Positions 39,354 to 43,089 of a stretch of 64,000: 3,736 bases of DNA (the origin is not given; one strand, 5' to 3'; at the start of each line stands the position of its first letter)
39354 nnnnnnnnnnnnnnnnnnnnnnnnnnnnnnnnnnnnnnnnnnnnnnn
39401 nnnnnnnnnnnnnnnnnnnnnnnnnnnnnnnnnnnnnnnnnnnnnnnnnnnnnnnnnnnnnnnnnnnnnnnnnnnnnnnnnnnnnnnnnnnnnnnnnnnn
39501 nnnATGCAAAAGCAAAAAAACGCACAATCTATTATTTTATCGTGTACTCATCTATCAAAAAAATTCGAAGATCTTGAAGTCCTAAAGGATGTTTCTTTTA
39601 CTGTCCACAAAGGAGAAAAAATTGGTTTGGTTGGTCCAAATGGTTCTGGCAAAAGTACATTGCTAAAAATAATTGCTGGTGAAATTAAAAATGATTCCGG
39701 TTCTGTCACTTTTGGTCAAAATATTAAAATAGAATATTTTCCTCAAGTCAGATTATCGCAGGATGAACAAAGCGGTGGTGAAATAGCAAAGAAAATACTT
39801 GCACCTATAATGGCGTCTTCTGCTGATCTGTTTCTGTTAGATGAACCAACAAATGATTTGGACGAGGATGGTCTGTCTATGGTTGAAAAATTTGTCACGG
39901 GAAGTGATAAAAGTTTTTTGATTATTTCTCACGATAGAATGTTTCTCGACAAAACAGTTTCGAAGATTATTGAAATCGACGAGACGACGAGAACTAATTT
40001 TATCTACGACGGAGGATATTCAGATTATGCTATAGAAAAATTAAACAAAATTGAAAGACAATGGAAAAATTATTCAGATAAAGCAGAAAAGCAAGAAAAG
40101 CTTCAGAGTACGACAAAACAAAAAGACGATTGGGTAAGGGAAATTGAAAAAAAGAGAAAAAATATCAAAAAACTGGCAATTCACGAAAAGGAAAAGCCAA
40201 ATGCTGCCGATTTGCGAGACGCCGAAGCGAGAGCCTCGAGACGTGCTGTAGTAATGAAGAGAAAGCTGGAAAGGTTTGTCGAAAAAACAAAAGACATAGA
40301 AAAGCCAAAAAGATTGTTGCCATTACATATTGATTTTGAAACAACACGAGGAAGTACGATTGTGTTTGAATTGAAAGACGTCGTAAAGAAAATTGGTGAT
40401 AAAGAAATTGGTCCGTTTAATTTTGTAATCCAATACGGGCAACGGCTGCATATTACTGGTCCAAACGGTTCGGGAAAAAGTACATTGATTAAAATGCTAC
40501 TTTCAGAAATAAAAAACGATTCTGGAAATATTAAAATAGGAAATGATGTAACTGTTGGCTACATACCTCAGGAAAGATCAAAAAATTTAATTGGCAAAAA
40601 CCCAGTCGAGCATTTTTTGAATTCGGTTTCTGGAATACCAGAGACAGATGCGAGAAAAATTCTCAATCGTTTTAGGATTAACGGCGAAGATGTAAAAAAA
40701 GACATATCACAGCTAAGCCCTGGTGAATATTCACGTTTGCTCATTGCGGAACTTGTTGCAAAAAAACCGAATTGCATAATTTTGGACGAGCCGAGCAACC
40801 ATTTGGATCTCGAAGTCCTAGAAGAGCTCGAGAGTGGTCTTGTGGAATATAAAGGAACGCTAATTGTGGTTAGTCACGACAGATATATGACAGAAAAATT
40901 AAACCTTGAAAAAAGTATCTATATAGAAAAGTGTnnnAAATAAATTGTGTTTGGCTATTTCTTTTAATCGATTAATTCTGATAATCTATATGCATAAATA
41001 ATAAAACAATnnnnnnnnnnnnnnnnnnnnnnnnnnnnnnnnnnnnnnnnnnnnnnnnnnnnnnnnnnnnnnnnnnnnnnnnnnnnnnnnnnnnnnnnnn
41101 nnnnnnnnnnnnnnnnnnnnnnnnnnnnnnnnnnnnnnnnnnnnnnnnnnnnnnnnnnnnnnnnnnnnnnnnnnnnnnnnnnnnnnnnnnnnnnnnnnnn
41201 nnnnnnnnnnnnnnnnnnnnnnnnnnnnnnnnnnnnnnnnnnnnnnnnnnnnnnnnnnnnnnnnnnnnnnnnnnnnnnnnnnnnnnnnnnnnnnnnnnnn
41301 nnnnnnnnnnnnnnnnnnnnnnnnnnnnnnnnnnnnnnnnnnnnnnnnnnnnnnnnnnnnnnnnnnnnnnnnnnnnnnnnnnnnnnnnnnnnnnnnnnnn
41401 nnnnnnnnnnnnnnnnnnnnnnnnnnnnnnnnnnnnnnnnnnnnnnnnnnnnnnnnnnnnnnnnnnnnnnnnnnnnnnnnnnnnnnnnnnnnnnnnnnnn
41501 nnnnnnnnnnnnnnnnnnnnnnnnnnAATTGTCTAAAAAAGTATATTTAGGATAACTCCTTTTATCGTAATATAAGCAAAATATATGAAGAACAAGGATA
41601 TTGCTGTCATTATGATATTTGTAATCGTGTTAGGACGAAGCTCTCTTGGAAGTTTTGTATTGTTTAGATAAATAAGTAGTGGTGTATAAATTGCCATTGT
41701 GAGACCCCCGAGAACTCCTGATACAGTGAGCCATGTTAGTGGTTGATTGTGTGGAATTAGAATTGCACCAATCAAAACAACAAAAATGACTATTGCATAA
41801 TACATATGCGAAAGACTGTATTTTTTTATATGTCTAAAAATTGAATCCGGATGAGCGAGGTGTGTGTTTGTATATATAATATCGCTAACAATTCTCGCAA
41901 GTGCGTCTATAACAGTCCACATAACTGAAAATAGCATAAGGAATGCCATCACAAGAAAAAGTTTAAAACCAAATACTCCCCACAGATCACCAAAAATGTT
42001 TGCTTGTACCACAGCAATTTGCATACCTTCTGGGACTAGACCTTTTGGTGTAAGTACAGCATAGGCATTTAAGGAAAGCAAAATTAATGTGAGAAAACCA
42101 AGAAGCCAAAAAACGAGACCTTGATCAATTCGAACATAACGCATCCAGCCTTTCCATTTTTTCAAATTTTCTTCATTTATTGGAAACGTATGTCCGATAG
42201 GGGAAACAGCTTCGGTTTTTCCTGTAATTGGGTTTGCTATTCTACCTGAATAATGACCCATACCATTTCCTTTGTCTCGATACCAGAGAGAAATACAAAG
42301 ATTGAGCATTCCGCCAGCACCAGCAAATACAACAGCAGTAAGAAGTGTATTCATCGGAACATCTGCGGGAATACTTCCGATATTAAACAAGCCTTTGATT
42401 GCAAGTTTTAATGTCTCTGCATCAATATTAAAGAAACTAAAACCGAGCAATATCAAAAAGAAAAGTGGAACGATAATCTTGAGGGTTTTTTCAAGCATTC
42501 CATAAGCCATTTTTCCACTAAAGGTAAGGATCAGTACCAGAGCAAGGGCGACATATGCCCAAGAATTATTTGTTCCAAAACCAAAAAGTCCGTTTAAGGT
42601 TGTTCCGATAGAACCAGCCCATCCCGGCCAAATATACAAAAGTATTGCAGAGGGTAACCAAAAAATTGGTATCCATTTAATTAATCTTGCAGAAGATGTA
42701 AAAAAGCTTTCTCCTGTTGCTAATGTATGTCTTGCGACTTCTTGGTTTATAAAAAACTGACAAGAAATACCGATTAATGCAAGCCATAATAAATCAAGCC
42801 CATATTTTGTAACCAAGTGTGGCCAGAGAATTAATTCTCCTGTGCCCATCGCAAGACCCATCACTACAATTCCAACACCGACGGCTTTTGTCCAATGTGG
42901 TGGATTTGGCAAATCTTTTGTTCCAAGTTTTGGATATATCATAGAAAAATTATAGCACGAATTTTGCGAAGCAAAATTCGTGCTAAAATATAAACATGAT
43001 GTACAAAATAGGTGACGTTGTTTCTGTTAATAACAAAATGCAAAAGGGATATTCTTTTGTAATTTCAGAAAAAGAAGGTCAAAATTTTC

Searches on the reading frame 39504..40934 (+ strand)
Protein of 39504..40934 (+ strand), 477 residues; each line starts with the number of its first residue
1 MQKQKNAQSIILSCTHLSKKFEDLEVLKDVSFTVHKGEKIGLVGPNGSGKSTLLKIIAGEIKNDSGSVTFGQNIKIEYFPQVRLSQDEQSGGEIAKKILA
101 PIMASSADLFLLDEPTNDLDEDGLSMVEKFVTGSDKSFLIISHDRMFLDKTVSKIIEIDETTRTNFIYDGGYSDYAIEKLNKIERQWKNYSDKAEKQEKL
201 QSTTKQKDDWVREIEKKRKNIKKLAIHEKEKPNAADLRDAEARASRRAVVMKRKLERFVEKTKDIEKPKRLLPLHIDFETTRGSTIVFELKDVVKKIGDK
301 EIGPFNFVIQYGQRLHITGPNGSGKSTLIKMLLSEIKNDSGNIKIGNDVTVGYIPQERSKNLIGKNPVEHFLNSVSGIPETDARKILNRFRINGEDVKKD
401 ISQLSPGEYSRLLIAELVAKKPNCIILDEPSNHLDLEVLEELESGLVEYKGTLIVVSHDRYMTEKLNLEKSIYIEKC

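Call 39: search_protein_families(library=pfam, proteins=[window:39504-40934:+], max_evalue=0.00001)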
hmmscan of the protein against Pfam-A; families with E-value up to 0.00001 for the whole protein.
window:39504-40934:+ (477 aa): 17 families
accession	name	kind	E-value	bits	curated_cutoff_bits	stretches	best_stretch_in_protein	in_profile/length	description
PF00005.33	ABC_tran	-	7e-43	147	25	2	305-432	4-137/137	ABC transporter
PF02463.25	SMC_N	-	1.3e-11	44.8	40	0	77-159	125-212/220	RecF/RecN/SMC N terminal domain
PF13304.12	AAA_21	-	4.5e-11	43.8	27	0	41-88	3-56/304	AAA domain, putative AbiEii toxin, Type IV TA system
PF13401.12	AAA_22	-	5e-11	43.5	27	1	315-446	8-108/130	AAA domain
PF13555.12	AAA_29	-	1.4e-09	38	27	0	314-329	24-39/61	P-loop containing region of AAA domain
PF00006.31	ATP-synt_ab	-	1.6e-07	31.6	29.5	0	29-68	6-45/213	ATP synthase alpha/beta family, nucleotide-binding domain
PF00004.35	AAA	-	7.5e-07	30.1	21.2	0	42-64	3-25/131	ATPase family associated with various cellular activities (AAA)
PF13173.12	AAA_14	-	1.2e-06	29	27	0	40-116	5-72/129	AAA domain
PF13175.12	AAA_15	-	1.5e-06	28.5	32.1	0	39-226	25-191/374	AAA ATPase domain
PF06414.18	Zeta_toxin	-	2.1e-06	27.7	22.3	0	317-359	21-63/199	Zeta toxin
PF07693.20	KAP_NTPase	-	2.2e-06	27.6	20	0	315-345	23-53/293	KAP family P-loop domain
PF13191.12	AAA_16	-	3.4e-06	28.1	32.6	0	314-339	26-51/167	AAA ATPase domain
PF00437.27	T2SSE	-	5.7e-06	25.7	24.9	0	316-344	146-174/370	Type II/IV secretion system protein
PF13476.12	AAA_23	-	5.8e-06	27.5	27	0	317-332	24-39/201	AAA domain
PF00910.28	RNA_helicase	-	6e-06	27.1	21.5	0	316-342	2-28/105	RNA helicase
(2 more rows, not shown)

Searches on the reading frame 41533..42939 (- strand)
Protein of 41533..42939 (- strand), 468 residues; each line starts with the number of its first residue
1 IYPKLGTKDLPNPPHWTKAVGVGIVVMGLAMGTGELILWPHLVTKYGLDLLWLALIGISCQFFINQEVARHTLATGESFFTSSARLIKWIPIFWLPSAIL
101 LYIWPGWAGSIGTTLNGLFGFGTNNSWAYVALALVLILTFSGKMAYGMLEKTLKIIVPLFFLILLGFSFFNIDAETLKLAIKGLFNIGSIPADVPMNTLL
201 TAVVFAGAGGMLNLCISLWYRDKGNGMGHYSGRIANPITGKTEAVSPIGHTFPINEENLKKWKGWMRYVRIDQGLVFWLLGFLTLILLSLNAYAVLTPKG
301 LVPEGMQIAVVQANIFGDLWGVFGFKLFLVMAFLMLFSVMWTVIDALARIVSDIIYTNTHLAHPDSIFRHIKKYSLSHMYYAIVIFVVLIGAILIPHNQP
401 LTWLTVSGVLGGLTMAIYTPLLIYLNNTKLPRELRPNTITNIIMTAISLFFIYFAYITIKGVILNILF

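Call 39: search_protein_families(library=pfam, proteins=[window:41533-42939:-], max_evalue=0.00001)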
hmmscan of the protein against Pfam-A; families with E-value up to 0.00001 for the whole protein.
window:41533-42939:- (468 aa): 0 families

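Call 58: search_protein_families(library=pfam, proteins=[window:41533-42939:-], max_evalue=1)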
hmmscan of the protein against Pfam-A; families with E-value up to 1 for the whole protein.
window:41533-42939:- (468 aa): 1 family
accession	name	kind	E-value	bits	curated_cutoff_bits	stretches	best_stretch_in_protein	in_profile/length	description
PF20693.3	YobI-ATPase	-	0.099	12.6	27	1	349-403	75-128/363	YobI-like P-loop NTPase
